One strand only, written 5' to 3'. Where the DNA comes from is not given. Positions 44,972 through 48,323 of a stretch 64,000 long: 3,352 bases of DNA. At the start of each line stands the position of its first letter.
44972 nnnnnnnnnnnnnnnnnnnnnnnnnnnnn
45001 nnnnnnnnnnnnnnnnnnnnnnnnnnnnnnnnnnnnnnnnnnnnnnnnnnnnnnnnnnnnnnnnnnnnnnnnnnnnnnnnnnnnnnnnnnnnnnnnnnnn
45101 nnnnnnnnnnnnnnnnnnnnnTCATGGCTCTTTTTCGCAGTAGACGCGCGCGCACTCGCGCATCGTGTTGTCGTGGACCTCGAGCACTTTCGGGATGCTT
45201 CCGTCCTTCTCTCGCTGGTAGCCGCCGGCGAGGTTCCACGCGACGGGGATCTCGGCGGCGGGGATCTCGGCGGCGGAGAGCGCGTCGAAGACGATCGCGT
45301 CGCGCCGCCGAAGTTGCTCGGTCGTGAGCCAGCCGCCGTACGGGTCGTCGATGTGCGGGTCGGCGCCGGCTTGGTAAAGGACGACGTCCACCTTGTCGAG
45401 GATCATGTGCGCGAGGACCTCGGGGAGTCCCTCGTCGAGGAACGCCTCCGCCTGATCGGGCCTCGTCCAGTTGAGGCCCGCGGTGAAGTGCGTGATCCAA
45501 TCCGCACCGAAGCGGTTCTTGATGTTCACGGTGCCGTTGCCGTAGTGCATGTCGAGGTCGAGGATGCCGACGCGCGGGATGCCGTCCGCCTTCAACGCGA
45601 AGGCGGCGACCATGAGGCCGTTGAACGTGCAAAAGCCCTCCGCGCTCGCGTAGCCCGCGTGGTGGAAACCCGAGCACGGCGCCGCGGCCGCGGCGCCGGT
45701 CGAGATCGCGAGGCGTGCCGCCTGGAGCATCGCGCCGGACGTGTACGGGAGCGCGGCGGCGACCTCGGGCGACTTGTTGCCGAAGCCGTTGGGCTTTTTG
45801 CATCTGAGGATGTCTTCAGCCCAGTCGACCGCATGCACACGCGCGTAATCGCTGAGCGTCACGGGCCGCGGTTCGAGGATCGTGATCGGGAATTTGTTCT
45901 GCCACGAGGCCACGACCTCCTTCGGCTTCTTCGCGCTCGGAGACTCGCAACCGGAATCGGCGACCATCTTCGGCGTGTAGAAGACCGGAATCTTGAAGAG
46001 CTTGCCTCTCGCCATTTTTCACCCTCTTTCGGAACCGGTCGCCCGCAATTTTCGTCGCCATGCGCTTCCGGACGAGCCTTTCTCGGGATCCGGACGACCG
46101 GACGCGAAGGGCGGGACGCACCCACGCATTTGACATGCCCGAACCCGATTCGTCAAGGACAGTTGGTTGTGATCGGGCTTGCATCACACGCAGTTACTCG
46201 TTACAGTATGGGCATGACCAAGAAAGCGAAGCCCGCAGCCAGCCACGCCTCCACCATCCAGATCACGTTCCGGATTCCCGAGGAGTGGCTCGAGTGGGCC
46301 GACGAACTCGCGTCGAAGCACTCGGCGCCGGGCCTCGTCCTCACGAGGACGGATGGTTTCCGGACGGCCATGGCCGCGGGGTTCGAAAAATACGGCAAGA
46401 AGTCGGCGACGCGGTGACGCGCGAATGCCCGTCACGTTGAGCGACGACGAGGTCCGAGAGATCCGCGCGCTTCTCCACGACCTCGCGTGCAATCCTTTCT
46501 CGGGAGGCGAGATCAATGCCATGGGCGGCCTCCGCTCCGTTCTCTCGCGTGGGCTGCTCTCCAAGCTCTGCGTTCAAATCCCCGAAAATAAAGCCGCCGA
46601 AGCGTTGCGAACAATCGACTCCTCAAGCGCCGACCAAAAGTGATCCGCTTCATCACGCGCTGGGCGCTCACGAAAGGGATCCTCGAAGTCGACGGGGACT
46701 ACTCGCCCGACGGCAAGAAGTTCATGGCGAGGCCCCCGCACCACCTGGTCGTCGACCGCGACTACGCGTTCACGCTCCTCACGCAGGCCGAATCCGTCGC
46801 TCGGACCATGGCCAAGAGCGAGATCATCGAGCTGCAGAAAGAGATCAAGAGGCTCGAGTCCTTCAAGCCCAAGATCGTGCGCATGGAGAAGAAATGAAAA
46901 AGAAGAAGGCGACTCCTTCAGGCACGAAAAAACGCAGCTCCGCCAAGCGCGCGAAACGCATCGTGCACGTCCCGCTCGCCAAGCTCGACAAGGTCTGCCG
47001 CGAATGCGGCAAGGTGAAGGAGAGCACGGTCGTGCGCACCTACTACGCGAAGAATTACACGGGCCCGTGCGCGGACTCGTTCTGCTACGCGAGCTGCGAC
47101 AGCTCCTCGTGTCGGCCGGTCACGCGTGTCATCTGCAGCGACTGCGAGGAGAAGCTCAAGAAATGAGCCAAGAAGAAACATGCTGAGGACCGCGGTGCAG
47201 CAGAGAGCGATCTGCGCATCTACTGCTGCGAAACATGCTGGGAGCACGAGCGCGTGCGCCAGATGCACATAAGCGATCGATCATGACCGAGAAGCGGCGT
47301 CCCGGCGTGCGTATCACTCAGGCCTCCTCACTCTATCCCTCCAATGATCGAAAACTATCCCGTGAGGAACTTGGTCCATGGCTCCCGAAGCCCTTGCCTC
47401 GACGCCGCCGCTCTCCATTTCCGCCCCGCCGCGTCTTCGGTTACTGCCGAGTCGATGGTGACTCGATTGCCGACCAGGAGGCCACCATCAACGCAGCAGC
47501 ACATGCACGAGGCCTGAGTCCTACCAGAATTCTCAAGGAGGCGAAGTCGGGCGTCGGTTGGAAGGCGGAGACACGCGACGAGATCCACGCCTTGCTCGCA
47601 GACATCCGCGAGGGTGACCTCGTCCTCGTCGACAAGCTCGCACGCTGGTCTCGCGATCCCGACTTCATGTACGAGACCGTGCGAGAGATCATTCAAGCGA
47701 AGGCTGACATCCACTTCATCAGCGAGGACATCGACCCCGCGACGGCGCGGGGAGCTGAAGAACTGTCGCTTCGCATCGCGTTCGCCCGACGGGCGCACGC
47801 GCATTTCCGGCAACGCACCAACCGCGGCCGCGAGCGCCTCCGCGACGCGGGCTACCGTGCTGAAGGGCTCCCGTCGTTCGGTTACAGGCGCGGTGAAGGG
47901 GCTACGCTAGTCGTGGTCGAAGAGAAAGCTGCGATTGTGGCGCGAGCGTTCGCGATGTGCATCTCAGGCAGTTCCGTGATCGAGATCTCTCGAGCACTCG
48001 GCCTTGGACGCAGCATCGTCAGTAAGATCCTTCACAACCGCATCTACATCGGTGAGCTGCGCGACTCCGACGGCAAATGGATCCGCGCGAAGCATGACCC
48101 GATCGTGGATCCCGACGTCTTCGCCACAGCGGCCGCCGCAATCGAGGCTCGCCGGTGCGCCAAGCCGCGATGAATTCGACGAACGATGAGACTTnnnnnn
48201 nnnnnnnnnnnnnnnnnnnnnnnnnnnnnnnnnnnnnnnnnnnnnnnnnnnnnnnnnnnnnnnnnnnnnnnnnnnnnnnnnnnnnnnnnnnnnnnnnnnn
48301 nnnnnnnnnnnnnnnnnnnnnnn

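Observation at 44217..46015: HDAC-family deacetylase co-transcribed with a zinc-finger protein, plus lysine-rich proteins elsewhere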

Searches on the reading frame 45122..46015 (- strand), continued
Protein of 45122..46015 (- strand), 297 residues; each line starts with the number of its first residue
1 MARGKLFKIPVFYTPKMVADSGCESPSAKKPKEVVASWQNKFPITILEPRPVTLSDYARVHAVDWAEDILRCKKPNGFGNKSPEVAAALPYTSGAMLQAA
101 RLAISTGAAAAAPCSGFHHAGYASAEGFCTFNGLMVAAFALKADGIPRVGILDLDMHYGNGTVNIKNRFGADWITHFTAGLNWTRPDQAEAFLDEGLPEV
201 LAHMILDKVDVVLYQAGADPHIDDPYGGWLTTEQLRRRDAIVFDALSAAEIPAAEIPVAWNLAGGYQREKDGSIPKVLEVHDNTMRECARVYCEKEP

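Call 58: search_protein_families(library=pfam, proteins=[P0245, P0250, P0252, P0254, P0272, P0276, P0300, P0316, P0346, P0353], max_evalue=0.01)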
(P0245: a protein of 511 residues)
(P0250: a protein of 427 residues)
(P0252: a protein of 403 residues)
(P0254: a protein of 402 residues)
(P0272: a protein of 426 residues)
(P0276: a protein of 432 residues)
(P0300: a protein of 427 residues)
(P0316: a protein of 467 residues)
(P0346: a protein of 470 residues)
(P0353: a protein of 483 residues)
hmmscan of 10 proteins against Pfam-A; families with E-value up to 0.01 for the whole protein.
P0245 (511 aa): 1 family
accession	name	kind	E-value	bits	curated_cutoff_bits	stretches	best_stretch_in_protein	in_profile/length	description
PF00850.24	Hist_deacetyl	-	6.7e-31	108.2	27.9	2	45-169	25-163/298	Histone deacetylase domain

P0250 (427 aa): 1 family
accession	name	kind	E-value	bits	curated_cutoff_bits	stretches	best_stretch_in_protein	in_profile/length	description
PF00850.24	Hist_deacetyl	-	3.2e-28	99.4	27.9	2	46-165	28-161/298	Histone deacetylase domain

P0252 (403 aa): 1 family
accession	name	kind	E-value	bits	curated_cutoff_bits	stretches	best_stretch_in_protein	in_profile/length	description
PF00850.24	Hist_deacetyl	-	1e-29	104.3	27.9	2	153-282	19-162/298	Histone deacetylase domain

P0254 (402 aa): 1 family
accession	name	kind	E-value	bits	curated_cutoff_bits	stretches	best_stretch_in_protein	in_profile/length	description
PF00850.24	Hist_deacetyl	-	1.8e-30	106.7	27.9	2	28-152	24-162/298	Histone deacetylase domain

P0272 (426 aa): 1 family
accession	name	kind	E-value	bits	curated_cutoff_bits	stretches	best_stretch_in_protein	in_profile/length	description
PF00850.24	Hist_deacetyl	-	5.6e-29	101.8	27.9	2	42-163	27-163/298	Histone deacetylase domain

P0276 (432 aa): 1 family
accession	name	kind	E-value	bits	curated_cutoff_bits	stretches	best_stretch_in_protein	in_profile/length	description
PF00850.24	Hist_deacetyl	-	3e-32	112.6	27.9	2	35-180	13-170/298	Histone deacetylase domain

P0300 (427 aa): 2 families
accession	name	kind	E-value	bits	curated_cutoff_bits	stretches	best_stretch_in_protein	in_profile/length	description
PF00850.24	Hist_deacetyl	-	6.9e-26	91.7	27.9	2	40-162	25-162/298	Histone deacetylase domain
PF00515.34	TPR_1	-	0.0084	16.3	27.8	0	322-351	2-31/34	Tetratricopeptide repeat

P0316 (467 aa): 1 family
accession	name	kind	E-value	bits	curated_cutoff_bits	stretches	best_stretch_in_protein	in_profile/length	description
PF00850.24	Hist_deacetyl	-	3.7e-28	99.2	27.9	2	67-199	27-171/298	Histone deacetylase domain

P0346 (470 aa): 1 family
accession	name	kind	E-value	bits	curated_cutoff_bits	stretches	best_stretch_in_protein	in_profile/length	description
PF00850.24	Hist_deacetyl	-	6.4e-14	52.4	27.9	1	22-153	15-162/298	Histone deacetylase domain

P0353 (483 aa): 1 family
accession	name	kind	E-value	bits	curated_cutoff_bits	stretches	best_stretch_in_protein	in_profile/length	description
PF00850.24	Hist_deacetyl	-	1.2e-22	81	27.9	2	44-164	28-162/298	Histone deacetylase domain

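Call 70: predict_structure(alignment_id=A2)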
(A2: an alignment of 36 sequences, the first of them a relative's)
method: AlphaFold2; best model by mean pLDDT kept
length: 297 residues; sequences in the alignment: 36
mean_pLDDT: 88.8   pTM: 0.91
mean pLDDT of the five models: 88.8, 88.6, 88.3, 88.0, 85.8
residues with pLDDT >= 90: 195; 70-90: 67; 50-70: 34; < 50: 1
segments of 3 or more residues with pLDDT < 50: none
pLDDT, mean of each block of 10 residues (from residue 1): 82 93 69 95 98 97 97 90 93 97 97 82 88 95 98 78 94 92 86 95 96 82 62 91 87 84 82 88 95 80
secondary structure, 60 per line:
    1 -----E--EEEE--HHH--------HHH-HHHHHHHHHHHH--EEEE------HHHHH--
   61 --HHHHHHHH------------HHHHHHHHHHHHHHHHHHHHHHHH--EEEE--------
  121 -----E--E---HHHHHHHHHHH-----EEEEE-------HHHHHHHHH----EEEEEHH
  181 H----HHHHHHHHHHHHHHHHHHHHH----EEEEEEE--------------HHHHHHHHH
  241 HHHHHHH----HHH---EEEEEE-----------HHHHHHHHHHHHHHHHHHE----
elements in order: E9-12 H30-41 E44-47 H54-58 H63-70 H83-106 E109-112 H133-143 E149-153 H161-169 E174-178 H186-206 E211-217 H232-247 E258-263 H275-292

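Call 73: fold_search(model_id=the predicted structure, library=pdb)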
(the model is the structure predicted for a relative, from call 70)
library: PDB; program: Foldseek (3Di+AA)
matches with E <= 10: 1532; with E <= 0.001: 465
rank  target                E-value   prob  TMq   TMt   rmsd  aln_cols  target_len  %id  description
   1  9gky_B                1.5e-15  1.00  0.75  0.72   3.9       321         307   23  Crystal Structure of Histone deacetylase (HdaH) from Vibrio cholerae in complex with decanoic acid (released 2024-11-06)
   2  9gky_A                2.4e-15  1.00  0.79  0.75   3.6       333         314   22  Crystal Structure of Histone deacetylase (HdaH) from Vibrio cholerae in complex with decanoic acid (released 2024-11-06)
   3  9gkv_A                2.9e-15  1.00  0.78  0.75   4.1       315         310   23  Crystal Structure of Deacetylase (HdaH) from Vibrio cholerae in complex with SAHA (released 2024-11-06)
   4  9gz5                  1.2e-14  1.00  0.79  0.78   3.2       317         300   23  X-ray structure of Leptospira interrogans Histone deacetylase 11 (HDAC11) in complex with cis-5-dodecenoic acid. (released 2025-10-15)
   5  9gkv_B                1.5e-14  1.00  0.75  0.73   3.8       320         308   23  Crystal Structure of Deacetylase (HdaH) from Vibrio cholerae in complex with SAHA (released 2024-11-06)
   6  6wyo_B                3.2e-14  1.00  0.73  0.62   5.2       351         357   20  Crystal structure of Danio rerio histone deacetylase 6 catalytic domain 1 (CD1) H82F F202Y double mutant complexed wit (released 2020-09-02)
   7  5eef_B                9.3e-14  1.00  0.74  0.62   5.2       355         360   20  Crystal structure of Danio rerio histone deacetylase 6 catalytic domain 1 in complex with trichostatin A (released 2016-07-27)
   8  5g0g                  1.2e-13  1.00  0.74  0.62   5.2       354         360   20  Crystal structure of Danio rerio HDAC6 CD1 in complex with trichostatin A (released 2016-07-27)
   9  6uo2_A                1.2e-13  1.00  0.73  0.61   5.2       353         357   21  Crystal structure of Danio rerio histone deacetylase 6 catalytic domain 1 (CD1) complexed with Trichostatin A (released 2019-12-04)
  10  6fyz_C                1.7e-13  1.00  0.70  0.61   4.6       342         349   19  Development and characterization of a CNS-penetrant benzhydryl hydroxamic acid class IIa histone deacetylase inhibitor (released 2018-12-05)
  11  6uo5                  1.8e-13  1.00  0.74  0.62   5.3       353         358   20  Crystal structure of Danio rerio histone deacetylase 6 catalytic domain 1 (CD1) Y363F mutant complexed with AR-42 (released 2019-12-04)
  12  6uob_A                1.9e-13  1.00  0.74  0.62   5.2       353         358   20  Crystal structure of Danio rerio histone deacetylase 6 catalytic domain 1 (CD1) K330L mutant complexed with Resminosta (released 2019-12-04)
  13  9gkw_C                2.0e-13  1.00  0.74  0.61   4.5       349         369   19  Crystal Structure of Dimethoate hydrolase (DmhA) of Rhizorhabdus wittichii in complex with octanoic acid (released 2024-11-06)
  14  4cbt_C                2.0e-13  1.00  0.70  0.61   5.0       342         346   18  Design, synthesis, and biological evaluation of potent and selective Class IIa HDAC inhibitors as a potential therapy  (released 2013-12-11)
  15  6uo3                  2.2e-13  1.00  0.73  0.61   5.5       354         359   20  Crystal structure of Danio rerio histone deacetylase 6 catalytic domain 1 (CD1) complexed with AR-42 (released 2019-12-04)
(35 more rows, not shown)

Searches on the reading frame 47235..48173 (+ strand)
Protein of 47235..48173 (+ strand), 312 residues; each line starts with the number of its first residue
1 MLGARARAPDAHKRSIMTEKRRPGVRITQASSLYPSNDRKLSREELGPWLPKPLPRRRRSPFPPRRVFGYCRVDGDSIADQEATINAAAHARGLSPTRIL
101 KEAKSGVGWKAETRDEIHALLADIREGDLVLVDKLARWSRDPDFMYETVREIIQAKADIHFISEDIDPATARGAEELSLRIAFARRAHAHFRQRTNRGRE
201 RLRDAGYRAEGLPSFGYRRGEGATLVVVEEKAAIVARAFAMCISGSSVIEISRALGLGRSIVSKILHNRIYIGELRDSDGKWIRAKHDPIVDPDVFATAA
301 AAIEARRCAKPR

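Call 3: search_protein_families(library=pfam, proteins=[window:47235-48173:+], max_evalue=0.01)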
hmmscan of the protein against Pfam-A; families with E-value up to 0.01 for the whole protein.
window:47235-48173:+ (312 aa): 2 families
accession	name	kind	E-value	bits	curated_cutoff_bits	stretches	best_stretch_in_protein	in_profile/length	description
PF00239.26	Resolvase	-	4.2e-18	66.3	23.3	1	67-206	1-143/145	Resolvase, N terminal domain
PF07508.19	Recombinase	-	5.8e-06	26.9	21.1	1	229-305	1-101/102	Recombinase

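Call 5: search_protein_families(library=phrogs, proteins=[window:47235-48173:+], max_evalue=0.01)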
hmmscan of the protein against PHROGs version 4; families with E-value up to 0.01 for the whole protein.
window:47235-48173:+ (312 aa): 3 families
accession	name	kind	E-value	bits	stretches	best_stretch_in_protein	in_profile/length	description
phrog_95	-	integration and excision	1.5e-38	133.9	1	59-309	82-361/651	integrase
phrog_125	-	DNA, RNA and nucleotide metabolism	1.8e-21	77.9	1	65-281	20-215/254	DNA invertase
phrog_7701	-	DNA, RNA and nucleotide metabolism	0.00011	23.5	1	215-274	6-66/137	DNA invertase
